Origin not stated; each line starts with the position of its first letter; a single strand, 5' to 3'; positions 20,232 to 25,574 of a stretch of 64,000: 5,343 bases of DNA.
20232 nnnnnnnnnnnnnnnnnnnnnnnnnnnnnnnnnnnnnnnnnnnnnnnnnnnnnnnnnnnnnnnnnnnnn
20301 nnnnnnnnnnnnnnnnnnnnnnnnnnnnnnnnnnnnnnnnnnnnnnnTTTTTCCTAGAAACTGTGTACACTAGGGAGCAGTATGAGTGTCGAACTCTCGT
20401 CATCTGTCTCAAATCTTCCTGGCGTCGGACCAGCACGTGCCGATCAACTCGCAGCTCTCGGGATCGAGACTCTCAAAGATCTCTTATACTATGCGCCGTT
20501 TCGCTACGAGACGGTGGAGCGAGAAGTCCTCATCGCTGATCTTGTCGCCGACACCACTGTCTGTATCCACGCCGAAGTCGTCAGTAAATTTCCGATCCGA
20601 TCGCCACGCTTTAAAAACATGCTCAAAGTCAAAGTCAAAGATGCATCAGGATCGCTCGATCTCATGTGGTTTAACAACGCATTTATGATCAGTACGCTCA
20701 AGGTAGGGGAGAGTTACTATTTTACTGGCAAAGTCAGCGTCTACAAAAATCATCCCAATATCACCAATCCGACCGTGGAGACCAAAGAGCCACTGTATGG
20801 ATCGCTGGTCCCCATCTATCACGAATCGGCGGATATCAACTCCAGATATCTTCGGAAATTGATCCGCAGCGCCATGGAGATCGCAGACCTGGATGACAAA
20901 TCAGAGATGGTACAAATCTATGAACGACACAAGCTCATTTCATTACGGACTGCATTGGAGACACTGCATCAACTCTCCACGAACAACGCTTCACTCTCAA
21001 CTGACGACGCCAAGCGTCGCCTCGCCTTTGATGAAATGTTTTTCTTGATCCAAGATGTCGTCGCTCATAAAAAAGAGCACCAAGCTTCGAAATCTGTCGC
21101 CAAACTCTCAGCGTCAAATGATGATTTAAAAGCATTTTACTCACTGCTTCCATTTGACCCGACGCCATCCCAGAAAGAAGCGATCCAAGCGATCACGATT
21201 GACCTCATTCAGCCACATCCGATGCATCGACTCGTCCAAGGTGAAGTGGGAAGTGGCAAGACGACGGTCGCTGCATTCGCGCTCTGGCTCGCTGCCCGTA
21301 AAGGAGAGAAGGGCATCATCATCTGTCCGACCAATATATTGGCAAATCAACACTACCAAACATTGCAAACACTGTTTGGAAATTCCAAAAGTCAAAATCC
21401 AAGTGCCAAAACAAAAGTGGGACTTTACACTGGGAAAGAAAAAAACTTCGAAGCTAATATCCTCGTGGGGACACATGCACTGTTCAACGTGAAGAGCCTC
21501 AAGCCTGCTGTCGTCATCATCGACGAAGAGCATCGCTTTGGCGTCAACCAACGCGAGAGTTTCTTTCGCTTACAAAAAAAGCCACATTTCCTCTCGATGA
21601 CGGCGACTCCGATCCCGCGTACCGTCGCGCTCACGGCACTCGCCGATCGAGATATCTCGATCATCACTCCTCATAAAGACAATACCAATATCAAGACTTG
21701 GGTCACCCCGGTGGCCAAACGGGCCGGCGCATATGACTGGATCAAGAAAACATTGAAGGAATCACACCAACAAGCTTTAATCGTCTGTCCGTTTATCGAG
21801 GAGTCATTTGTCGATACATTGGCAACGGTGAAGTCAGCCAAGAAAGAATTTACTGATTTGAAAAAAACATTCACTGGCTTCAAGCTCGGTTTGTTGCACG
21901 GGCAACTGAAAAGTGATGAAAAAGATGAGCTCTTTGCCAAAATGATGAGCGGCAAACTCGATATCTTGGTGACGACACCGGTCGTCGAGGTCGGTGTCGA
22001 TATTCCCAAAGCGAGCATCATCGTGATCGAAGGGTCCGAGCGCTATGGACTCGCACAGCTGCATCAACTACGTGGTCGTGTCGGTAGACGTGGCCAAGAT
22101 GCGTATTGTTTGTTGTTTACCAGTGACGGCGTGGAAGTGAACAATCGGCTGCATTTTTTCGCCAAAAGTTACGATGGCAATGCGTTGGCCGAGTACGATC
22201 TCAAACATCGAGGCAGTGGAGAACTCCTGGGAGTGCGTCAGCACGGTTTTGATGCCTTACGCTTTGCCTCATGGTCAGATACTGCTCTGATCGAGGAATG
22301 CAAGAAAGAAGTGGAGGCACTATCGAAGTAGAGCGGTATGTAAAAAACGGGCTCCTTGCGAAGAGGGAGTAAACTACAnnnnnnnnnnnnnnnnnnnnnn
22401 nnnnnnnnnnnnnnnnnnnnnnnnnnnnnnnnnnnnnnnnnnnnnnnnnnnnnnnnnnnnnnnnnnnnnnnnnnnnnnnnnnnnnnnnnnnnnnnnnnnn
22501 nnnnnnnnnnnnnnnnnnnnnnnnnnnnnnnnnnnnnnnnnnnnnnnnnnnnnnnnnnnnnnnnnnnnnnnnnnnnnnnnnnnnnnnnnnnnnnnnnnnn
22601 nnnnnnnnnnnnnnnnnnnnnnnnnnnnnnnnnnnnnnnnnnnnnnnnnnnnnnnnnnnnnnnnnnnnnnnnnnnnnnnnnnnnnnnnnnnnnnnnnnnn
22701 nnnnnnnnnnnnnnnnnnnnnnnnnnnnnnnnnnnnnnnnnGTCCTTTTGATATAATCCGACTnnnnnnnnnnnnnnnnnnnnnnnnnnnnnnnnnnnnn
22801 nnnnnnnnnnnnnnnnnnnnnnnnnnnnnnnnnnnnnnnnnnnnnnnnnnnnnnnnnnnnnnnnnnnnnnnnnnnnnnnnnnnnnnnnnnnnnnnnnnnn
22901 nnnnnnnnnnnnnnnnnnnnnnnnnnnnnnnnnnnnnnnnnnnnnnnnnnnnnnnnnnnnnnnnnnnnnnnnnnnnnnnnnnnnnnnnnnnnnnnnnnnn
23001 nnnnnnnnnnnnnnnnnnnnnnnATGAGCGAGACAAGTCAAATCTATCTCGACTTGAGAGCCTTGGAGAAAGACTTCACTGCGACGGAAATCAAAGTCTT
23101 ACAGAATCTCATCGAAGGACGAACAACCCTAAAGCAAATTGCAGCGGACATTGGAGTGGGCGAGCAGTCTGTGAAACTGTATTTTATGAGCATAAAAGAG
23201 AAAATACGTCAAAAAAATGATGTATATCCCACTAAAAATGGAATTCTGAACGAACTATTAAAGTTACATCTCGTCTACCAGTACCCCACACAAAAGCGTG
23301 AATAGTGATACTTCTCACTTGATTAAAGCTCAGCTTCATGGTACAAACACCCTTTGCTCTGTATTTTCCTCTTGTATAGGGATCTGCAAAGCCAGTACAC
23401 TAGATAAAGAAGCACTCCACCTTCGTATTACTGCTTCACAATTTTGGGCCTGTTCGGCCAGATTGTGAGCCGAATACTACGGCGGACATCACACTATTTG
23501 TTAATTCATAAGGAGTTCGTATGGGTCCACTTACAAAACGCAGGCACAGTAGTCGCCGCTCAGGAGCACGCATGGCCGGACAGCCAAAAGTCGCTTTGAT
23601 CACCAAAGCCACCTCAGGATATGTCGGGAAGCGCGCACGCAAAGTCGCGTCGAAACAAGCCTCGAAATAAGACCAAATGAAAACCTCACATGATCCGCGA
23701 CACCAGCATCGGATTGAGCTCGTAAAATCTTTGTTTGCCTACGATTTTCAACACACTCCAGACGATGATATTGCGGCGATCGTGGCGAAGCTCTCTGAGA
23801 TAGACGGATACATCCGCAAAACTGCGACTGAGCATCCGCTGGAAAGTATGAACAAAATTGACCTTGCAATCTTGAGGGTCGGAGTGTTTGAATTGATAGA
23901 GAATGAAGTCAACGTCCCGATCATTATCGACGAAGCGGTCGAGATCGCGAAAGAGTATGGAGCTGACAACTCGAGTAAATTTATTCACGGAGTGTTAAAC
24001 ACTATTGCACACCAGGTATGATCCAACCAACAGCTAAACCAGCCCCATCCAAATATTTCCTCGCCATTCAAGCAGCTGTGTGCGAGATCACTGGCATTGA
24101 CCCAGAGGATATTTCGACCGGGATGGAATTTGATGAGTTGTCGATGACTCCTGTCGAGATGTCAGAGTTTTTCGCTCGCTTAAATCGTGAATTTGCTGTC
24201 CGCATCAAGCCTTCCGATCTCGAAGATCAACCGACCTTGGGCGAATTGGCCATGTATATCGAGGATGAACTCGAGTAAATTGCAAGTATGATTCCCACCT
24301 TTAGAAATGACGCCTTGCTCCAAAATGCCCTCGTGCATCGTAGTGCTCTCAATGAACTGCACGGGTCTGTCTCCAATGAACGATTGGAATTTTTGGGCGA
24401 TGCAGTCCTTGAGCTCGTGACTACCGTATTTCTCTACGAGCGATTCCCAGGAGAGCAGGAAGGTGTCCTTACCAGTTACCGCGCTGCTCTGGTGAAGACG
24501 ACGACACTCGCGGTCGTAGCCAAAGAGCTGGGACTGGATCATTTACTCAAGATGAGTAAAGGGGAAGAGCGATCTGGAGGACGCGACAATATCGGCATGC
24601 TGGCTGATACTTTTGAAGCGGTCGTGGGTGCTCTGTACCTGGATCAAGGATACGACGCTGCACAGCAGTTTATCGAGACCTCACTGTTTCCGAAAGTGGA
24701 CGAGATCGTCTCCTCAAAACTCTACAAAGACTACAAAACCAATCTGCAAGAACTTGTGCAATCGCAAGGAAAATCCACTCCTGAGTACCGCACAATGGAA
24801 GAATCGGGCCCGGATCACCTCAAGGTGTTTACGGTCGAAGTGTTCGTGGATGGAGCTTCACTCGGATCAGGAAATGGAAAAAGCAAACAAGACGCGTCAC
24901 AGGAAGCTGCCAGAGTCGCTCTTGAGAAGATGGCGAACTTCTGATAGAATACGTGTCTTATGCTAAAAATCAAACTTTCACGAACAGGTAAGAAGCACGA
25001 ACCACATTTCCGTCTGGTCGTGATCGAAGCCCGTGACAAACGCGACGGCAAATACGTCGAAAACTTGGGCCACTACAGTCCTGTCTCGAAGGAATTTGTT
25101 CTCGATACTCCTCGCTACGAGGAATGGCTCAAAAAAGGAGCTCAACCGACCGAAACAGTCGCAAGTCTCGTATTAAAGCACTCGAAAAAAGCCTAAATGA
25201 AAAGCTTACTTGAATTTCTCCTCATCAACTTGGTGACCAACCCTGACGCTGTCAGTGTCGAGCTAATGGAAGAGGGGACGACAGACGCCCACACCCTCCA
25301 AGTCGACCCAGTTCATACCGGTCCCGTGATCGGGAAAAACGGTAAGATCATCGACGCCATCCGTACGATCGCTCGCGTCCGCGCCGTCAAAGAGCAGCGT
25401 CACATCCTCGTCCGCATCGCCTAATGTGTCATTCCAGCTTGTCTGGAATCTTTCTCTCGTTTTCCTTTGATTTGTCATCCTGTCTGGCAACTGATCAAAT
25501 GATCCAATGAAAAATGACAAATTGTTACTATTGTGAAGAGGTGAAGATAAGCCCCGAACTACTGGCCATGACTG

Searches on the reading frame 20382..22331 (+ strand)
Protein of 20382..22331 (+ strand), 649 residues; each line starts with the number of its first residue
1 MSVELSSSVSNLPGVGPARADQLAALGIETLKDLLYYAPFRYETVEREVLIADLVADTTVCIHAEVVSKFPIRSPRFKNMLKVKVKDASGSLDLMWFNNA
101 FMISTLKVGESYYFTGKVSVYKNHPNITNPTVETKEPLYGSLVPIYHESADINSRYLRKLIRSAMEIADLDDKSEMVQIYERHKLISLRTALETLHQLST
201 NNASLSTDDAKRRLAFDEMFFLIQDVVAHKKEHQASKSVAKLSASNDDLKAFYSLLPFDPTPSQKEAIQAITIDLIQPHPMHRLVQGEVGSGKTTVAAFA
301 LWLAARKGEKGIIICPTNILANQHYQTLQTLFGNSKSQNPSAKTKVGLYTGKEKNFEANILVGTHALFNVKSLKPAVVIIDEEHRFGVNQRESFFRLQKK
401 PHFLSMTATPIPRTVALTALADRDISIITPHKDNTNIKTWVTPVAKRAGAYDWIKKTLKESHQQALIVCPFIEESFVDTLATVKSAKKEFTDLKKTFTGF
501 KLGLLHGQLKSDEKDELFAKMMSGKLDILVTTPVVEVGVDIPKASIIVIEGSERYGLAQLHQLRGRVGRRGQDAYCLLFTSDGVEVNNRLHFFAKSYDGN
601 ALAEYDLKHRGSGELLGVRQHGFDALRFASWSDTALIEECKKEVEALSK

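Call 63: search_protein_families(library=pfam, proteins=[window:20382-22331:+], max_evalue=0.0001)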
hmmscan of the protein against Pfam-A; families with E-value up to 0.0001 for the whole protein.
window:20382-22331:+ (649 aa): 6 families
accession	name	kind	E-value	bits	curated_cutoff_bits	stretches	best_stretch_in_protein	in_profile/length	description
PF00270.35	DEAD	-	1.1e-21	77.7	26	1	262-415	2-164/167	DEAD/DEAH box helicase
PF17191.10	RecG_wedge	-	3.8e-20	72.5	23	1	14-165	7-159/162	RecG wedge domain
PF04851.21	ResIII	-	1.2e-18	68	22.5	1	259-410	3-162/164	Type III restriction enzyme, res subunit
PF00271.37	Helicase_C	-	1.7e-18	67.3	23.5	1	452-571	4-110/110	Helicase conserved C-terminal domain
PF01336.31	tRNA_anti-codon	-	1.2e-06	28.8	27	1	60-132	1-72/75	OB-fold nucleic acid binding domain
PF22590.2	Cas3-like_C_2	-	2.3e-06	28.2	27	1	480-570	9-104/106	CRISPR-associated nuclease/helicase Cas3, C-terminal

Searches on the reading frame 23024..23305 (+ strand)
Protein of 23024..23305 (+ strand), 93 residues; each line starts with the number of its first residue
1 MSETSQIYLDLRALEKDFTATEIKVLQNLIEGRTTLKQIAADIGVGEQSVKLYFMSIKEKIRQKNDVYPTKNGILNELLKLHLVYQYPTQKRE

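Call 63: search_protein_families(library=pfam, proteins=[window:23024-23305:+], max_evalue=0.0001)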
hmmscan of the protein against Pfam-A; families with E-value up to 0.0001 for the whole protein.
window:23024-23305:+ (93 aa): 1 family
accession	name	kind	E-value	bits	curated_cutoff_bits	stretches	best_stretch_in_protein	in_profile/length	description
PF00196.25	GerE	-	1.8e-07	31.1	23.5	1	18-67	3-51/57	Bacterial regulatory proteins, luxR family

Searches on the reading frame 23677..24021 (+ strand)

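Call 63: search_protein_families(library=pfam, proteins=[window:23677-24021:+], max_evalue=0.0001)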
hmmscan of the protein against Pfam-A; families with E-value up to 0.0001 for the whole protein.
window:23677-24021:+ (114 aa): 1 family
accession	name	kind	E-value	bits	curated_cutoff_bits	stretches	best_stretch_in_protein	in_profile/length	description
PF01029.23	NusB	-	1.7e-21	77.4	23.1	1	34-111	54-132/133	NusB family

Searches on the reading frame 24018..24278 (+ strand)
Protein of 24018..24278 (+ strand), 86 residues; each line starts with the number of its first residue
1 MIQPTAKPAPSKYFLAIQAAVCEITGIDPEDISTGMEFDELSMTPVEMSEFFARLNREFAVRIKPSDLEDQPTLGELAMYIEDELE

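Call 63: search_protein_families(library=pfam, proteins=[window:24018-24278:+], max_evalue=0.0001)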
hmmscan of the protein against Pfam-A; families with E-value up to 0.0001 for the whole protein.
window:24018-24278:+ (86 aa): 1 family
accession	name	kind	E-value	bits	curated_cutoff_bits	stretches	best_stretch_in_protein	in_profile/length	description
PF00550.31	PP-binding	-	3.6e-13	50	20.8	1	17-81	3-67/67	Phosphopantetheine attachment site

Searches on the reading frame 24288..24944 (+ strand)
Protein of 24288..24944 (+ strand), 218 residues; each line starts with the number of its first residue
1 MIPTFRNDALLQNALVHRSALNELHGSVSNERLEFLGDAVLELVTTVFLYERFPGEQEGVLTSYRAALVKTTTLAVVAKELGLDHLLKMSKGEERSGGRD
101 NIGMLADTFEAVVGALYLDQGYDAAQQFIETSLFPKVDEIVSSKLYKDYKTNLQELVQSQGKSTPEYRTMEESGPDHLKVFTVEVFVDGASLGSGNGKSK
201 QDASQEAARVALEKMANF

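Call 63: search_protein_families(library=pfam, proteins=[window:24288-24944:+], max_evalue=0.0001)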
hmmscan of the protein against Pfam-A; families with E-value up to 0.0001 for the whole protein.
window:24288-24944:+ (218 aa): 5 families
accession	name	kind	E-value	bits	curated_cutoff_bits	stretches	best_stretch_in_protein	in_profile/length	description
PF14622.11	Ribonucleas_3_3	-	1.5e-37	129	35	1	7-136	1-127/128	Ribonuclease-III-like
PF00636.31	Ribonuclease_3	-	6.8e-27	94.7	27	1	31-121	1-102/102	Ribonuclease III domain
PF00035.32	dsrm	-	1.8e-16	60.9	23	1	149-215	1-66/66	Double-stranded RNA binding motif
PF22935.1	RM44_endonuclase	-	6.9e-07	29.9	27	1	24-116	53-139/139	Large ribosomal subunit protein mL44, endonuclease domain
PF14709.13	DND1_DSRM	-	7.6e-05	23.4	25.7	0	151-209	5-69/80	double strand RNA binding domain from DEAD END PROTEIN 1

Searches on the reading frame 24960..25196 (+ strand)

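Call 63: search_protein_families(library=pfam, proteins=[window:24960-25196:+], max_evalue=0.0001)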
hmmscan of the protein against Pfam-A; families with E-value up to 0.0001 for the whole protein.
window:24960-25196:+ (78 aa): 1 family
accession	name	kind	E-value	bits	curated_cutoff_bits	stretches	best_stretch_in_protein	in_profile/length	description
PF00886.24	Ribosomal_S16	-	9.6e-21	73.9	27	1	8-64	1-62/62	Ribosomal protein S16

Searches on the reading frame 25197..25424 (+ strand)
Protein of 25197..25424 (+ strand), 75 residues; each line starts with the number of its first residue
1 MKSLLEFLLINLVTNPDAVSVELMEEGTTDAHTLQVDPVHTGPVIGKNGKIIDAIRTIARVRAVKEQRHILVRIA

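Call 63: search_protein_families(library=pfam, proteins=[window:25197-25424:+], max_evalue=0.0001)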
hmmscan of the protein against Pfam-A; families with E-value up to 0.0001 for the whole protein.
window:25197-25424:+ (75 aa): 1 family
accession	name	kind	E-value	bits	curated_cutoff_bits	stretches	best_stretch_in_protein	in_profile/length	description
PF13083.13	KH_KhpA-B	-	5.8e-16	58.6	32.1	1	2-73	1-72/73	KhpA/KhpB, KH domain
